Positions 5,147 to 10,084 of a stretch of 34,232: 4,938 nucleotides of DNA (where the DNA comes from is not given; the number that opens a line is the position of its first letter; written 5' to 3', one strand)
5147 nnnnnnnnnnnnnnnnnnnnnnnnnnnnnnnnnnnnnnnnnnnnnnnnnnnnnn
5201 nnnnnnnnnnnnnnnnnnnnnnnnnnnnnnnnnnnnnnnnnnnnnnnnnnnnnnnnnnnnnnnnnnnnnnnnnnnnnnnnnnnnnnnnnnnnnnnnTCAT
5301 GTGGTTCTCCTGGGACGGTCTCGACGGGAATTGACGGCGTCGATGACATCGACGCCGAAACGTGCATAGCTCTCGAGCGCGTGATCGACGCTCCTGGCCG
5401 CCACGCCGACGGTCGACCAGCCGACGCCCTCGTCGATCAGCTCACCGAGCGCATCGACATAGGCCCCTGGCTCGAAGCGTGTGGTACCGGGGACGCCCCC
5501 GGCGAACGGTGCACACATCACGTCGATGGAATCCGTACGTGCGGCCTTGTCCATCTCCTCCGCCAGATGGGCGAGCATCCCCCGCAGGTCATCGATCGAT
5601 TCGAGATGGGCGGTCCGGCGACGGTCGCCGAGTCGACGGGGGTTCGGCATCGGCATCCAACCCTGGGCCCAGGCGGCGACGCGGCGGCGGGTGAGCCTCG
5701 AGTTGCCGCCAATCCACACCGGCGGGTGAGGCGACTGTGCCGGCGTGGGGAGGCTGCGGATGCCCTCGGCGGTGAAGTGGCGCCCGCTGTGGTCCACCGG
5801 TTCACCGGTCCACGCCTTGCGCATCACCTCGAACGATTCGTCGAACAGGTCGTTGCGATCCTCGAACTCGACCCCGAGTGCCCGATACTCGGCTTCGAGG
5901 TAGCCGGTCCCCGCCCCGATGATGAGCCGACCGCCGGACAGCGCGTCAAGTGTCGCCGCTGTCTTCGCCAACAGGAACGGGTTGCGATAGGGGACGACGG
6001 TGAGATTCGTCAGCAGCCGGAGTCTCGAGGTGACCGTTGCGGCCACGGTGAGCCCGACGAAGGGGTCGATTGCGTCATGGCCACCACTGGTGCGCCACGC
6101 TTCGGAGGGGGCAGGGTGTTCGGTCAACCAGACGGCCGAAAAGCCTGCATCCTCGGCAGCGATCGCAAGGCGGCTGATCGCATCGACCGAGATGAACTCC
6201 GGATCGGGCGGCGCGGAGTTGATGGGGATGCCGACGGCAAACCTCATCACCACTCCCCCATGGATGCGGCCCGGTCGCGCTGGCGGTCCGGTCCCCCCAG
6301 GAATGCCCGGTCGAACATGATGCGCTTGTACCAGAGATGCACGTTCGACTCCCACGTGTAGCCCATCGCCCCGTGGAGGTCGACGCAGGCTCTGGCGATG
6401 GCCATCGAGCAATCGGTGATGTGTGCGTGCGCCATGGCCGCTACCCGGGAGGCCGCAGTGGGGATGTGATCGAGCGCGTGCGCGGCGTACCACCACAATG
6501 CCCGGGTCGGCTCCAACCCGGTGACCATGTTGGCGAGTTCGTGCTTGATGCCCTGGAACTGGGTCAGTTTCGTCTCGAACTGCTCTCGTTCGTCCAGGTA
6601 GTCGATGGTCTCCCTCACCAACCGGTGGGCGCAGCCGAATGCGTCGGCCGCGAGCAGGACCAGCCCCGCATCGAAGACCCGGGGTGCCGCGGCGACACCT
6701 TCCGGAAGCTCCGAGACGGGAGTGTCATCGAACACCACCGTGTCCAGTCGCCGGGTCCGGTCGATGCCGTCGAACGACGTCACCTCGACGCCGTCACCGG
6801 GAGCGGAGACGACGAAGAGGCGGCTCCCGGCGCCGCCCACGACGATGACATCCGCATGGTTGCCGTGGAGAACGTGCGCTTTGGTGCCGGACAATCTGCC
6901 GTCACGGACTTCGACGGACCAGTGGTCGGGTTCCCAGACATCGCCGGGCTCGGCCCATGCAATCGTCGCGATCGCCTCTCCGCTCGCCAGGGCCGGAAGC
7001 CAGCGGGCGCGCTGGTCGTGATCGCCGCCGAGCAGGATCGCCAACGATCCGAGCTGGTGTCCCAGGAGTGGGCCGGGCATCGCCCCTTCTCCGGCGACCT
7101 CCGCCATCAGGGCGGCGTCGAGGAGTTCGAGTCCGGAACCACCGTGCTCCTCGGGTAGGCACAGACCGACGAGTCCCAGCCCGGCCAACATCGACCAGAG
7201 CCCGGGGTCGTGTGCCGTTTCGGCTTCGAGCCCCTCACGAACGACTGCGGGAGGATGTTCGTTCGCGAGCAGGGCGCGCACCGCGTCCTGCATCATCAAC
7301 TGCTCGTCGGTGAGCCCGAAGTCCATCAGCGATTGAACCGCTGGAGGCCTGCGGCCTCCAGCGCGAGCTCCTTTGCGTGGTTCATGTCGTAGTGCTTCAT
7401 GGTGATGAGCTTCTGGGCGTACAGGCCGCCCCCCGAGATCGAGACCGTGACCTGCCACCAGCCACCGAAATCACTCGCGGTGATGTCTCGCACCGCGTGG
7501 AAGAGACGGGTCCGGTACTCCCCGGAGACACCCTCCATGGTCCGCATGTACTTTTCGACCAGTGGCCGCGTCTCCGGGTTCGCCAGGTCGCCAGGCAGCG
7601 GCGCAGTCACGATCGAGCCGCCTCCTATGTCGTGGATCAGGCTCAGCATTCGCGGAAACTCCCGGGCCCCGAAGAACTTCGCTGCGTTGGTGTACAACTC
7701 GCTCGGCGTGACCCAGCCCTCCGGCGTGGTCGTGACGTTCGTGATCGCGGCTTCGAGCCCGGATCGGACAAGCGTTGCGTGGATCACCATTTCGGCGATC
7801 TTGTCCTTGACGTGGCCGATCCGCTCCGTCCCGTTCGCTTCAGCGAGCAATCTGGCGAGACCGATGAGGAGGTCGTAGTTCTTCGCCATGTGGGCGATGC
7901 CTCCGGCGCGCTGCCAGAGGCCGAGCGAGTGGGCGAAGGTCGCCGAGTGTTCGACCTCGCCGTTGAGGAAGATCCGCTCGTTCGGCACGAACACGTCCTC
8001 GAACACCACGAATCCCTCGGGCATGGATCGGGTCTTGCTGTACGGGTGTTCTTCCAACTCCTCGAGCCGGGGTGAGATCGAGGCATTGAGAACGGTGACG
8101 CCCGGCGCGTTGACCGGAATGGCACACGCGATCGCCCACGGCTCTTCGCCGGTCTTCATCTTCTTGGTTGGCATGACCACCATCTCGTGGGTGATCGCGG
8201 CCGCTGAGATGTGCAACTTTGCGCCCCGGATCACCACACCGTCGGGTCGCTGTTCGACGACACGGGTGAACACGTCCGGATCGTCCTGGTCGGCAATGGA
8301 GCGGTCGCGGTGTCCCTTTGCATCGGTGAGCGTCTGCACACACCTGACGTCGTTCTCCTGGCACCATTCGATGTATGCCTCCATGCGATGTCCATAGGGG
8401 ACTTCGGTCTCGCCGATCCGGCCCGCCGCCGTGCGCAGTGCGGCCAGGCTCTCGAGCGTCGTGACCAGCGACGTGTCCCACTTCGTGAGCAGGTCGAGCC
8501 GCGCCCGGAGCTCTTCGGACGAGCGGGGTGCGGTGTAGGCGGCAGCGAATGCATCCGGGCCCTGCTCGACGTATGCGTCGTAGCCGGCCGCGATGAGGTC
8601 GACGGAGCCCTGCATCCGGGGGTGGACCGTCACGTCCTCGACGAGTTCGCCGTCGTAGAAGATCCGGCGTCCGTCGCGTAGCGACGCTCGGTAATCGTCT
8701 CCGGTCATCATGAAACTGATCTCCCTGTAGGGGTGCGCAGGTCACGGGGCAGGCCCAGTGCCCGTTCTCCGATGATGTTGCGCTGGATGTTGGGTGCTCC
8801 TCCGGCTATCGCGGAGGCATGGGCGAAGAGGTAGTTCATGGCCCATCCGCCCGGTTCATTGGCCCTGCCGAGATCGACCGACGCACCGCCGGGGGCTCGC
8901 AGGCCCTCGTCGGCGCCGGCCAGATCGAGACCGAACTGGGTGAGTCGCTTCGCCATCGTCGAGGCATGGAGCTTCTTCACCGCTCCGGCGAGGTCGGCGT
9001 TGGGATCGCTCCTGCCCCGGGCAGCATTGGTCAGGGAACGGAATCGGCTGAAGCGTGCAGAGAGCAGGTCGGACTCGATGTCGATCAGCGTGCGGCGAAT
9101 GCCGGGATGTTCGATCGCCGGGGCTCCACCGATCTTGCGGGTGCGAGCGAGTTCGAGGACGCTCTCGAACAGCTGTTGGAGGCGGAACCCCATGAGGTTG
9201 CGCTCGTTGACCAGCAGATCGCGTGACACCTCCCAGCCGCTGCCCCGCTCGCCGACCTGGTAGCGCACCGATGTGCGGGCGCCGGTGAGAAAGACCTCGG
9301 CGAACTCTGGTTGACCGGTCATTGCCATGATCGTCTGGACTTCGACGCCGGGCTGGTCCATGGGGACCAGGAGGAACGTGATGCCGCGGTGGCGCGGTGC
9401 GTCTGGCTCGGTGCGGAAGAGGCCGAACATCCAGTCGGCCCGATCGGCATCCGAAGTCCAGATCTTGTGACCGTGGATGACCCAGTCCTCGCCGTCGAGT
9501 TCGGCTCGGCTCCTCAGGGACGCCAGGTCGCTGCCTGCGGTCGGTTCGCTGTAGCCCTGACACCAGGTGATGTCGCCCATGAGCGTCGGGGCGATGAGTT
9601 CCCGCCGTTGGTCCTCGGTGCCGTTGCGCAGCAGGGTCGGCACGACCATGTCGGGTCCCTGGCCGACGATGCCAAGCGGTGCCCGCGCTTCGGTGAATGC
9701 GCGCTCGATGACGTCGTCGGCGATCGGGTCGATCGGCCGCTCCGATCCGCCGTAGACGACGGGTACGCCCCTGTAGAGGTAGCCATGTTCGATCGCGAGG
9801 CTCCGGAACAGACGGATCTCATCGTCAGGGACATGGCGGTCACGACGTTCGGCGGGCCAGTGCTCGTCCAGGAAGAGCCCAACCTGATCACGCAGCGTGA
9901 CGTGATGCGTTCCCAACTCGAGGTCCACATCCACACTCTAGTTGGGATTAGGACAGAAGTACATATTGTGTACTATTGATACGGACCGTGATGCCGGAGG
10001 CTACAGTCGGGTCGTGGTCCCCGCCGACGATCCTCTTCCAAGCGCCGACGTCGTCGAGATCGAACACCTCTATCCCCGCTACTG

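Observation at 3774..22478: Seven copies of a 27-bp AT-rich inverted-repeat operator (TAGrACA-N13-TGTwCTA) tie ~27 kb of catabolic genes into one apparent regulon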

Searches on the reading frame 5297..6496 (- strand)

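Call 6: search_protein_families(library=ncbifam, proteins=[window:5297-6496:-], max_evalue=0.00001)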
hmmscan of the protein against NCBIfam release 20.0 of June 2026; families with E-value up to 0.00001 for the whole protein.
window:5297-6496:- (399 aa): 29 families (the best 25 are shown)
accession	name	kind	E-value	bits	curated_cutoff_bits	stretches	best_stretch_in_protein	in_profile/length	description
TIGR03619.1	F420_Rv2161c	subfamily_domain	2.8e-73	246.6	166.9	1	109-363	2-245/247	TIGR03619 family F420-dependent LLM class oxidoreductase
TIGR03560.1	F420_Rv1855c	subfamily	1.9e-40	139.1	231.4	1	103-286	11-197/227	TIGR03560 family F420-dependent LLM class oxidoreductase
TIGR03571.1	lucif_BA3436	subfamily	2.1e-33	115.9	303.9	1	90-289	17-213/304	TIGR03571 family LLM class oxidoreductase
TIGR03621.1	F420_MSMEG_2516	subfamily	1.2e-27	96.9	213.15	1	102-267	11-160/295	TIGR03621 family F420-dependent LLM class oxidoreductase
TIGR03854.1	F420_MSMEG_3544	hypoth_equivalog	4.1e-23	82.1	295.6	1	140-282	38-179/290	TIGR03854 family LLM class F420-dependent oxidoreductase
TIGR04027.1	LLM_KPN_01858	hypoth_equivalog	6e-21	74.7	412.9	1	112-240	27-149/326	putative FMN-dependent luciferase-like monooxygenase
TIGR03557.1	F420_G6P_family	subfamily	1.4e-19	70.4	210.4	1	108-266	16-173/316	TIGR03557 family F420-dependent LLM class oxidoreductase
TIGR04021.1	LLM_DMSO2_sfnG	equivalog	3e-19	69.6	382.95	1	105-277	28-197/350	dimethylsulfone monooxygenase SfnG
NF001939.1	PRK00719.1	subfamily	1.2e-18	67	510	1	138-271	48-182/373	alkanesulfonate monooxygenase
TIGR03565.1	alk_sulf_monoox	equivalog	1.5e-18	67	518.2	1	139-270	49-181/346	FMNH2-dependent alkanesulfonate monooxygenase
TIGR04465.1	ArgArg_F420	equivalog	1.2e-17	64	470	1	104-281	59-233/364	F420-dependent hydroxymycolic acid dehydrogenase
NF002619.0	PRK02271.1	equivalog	3e-17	62.9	276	1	104-267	13-161/329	5,10-methylenetetrahydromethanopterin reductase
TIGR03617.1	F420_MSMEG_2256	subfamily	3.1e-16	59.2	278.15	1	142-284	18-166/318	TIGR03617 family F420-dependent LLM class oxidoreductase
TIGR04020.1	seco_metab_LLM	subfamily_domain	8e-16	58.1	244.45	1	111-263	25-170/341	MupA/Atu3671 family FMN-dependent luciferase-like monooxygenase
TIGR03857.1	F420_MSMEG_2249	hypoth_equivalog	1.3e-15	57.5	218.4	1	111-246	20-141/329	TIGR03857 family LLM class F420-dependent oxidoreductase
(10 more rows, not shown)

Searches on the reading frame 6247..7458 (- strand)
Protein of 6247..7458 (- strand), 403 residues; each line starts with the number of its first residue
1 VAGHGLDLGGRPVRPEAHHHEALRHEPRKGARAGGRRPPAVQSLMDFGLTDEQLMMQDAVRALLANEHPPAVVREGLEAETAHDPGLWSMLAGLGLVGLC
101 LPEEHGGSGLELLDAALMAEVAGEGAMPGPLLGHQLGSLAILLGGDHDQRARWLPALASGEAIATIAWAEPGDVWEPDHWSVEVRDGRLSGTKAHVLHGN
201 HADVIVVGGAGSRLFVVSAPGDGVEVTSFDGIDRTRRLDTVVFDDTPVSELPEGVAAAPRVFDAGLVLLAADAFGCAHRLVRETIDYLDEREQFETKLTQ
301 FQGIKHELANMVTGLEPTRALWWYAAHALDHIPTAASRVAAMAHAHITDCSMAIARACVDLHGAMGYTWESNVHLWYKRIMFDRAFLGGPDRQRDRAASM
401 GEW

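Call 6: search_protein_families(library=ncbifam, proteins=[window:6247-7458:-], max_evalue=0.00001)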
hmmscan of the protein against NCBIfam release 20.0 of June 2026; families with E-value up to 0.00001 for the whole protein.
window:6247-7458:- (403 aa): 16 families
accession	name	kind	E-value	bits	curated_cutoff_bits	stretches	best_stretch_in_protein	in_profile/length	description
NF050027.1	acylCoADhIpdE2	equivalog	1.6e-44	152.7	450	1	52-393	2-302/311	acyl-CoA dehydrogenase IpdE2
NF042972.1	AcrlCoAredClosAcrC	equivalog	4.6e-31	107.8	640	1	45-369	1-344/378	acryloyl-CoA reductase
NF045652.1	ProlPCPDhRedW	equivalog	1.5e-27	96.4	650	1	87-397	36-369/376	L-prolyl-[peptidyl-carrier protein] dehydrogenase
TIGR03203.1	pimD_small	equivalog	2.3e-26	92.8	652.7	1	46-400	1-375/378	pimeloyl-CoA dehydrogenase small subunit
NF058590.1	AcCoDHFadEBacil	equivalog_domain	3.7e-23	81.9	600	1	49-331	21-322/586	acyl-CoA dehydrogenase FadE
NF053553.1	prodigi_MBC_PigA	equivalog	2.7e-22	79.4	500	1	45-396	1-374/381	prodigiosin MBC biosynthesis dehydrogenase PigA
NF042439.1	SulpropCoADesulf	equivalog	1.7e-20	73.1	600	1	251-373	220-342/379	3-sulfinopropanoyl-CoA desulfinase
NF045552.1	GlutCoADH_Des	equivalog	1.9e-20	73.4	470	1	45-380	1-358/387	glutaryl-CoA dehydrogenase Acd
NF002885.1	PRK03354.1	equivalog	3.9e-18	65.6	540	1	45-391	1-362/378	crotonobetainyl-CoA dehydrogenase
NF008997.0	PRK12341.1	equivalog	1.7e-17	63.5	537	2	260-378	236-353/382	acyl-CoA dehydrogenase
NF043006.1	CyhCrbnylCoADH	equivalog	5.3e-17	61.9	650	1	51-389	6-363/380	cyclohexane-1-carbonyl-CoA dehydrogenase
TIGR03207.1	cyc_hxne_CoA_dh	equivalog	1.3e-15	57.1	575.35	1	84-370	34-341/372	cyclohexanecarboxyl-CoA dehydrogenase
NF007000.1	PRK09463.1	subfamily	3.1e-11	42.3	600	0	268-366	300-397/726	acyl-CoA dehydrogenase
NF009586.0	PRK13026.1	subfamily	2.7e-10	39.2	608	0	269-366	336-432/777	acyl-CoA dehydrogenase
NF052270.1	Staph_DH_FadE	equivalog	7.5e-09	34.8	600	1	136-373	112-365/400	acyl-CoA dehydrogenase FadE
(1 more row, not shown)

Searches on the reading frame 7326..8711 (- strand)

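Call 6: search_protein_families(library=ncbifam, proteins=[window:7326-8711:-], max_evalue=0.00001)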
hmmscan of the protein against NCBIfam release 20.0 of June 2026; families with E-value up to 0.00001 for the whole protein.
window:7326-8711:- (461 aa): 2 families
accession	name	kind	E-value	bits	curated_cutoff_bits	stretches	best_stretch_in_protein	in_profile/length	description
TIGR02309.1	HpaB-1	equivalog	1.5e-53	182.7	480.2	1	3-417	3-437/477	4-hydroxyphenylacetate 3-monooxygenase, oxygenase component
TIGR02310.1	HpaB-2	equivalog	1.1e-26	93.6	885.2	1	2-421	13-455/519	4-hydroxyphenylacetate 3-monooxygenase, oxygenase component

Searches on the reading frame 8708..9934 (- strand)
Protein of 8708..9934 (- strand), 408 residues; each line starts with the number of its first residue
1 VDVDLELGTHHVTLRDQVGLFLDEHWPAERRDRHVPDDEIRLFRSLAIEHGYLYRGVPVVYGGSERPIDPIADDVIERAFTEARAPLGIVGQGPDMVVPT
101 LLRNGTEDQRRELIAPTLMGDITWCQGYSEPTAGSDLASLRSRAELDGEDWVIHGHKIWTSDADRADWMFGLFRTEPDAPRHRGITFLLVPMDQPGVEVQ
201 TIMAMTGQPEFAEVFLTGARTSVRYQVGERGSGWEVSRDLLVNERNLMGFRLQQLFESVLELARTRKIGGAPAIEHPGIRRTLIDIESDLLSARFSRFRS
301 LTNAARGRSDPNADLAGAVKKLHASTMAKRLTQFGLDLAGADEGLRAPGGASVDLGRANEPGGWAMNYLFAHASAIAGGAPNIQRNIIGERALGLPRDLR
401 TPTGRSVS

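Call 6: search_protein_families(library=ncbifam, proteins=[window:8708-9934:-], max_evalue=0.00001)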
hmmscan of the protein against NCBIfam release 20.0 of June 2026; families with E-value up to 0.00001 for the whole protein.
window:8708-9934:- (408 aa): 13 families
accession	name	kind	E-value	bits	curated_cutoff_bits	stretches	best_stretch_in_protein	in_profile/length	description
TIGR03204.1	pimC_large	equivalog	5.1e-49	167.2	623.85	1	4-395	1-395/395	pimeloyl-CoA dehydrogenase large subunit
NF045652.1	ProlPCPDhRedW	equivalog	4.2e-22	78.5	650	1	14-341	7-337/376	L-prolyl-[peptidyl-carrier protein] dehydrogenase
NF053553.1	prodigi_MBC_PigA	equivalog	2.8e-19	69.5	500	1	97-395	97-381/381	prodigiosin MBC biosynthesis dehydrogenase PigA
NF042972.1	AcrlCoAredClosAcrC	equivalog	4.8e-19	68.3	640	1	43-340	42-338/378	acryloyl-CoA reductase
TIGR03207.1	cyc_hxne_CoA_dh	equivalog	1.7e-18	66.6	575.35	1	49-307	43-304/372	cyclohexanecarboxyl-CoA dehydrogenase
NF008997.0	PRK12341.1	equivalog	3.5e-18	65.8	537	1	45-234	44-231/382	acyl-CoA dehydrogenase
NF043006.1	CyhCrbnylCoADH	equivalog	9.2e-17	61.1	650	1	101-333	97-330/380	cyclohexane-1-carbonyl-CoA dehydrogenase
NF042439.1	SulpropCoADesulf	equivalog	2.1e-16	59.7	600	1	51-342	37-334/379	3-sulfinopropanoyl-CoA desulfinase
NF045552.1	GlutCoADH_Des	equivalog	1.5e-15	57.3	470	1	33-341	35-342/387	glutaryl-CoA dehydrogenase Acd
NF052270.1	Staph_DH_FadE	equivalog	7.4e-11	41.4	600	1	98-202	114-215/400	acyl-CoA dehydrogenase FadE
NF002885.1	PRK03354.1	equivalog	2.1e-08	33.6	540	1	75-206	72-199/378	crotonobetainyl-CoA dehydrogenase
TIGR04022.1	sulfur_SfnB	equivalog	2.3e-07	30.1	430.9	1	31-204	30-190/391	SfnB family sulfur acquisition oxidoreductase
NF058590.1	AcCoDHFadEBacil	equivalog_domain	5.3e-06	25.2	600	1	36-168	52-183/586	acyl-CoA dehydrogenase FadE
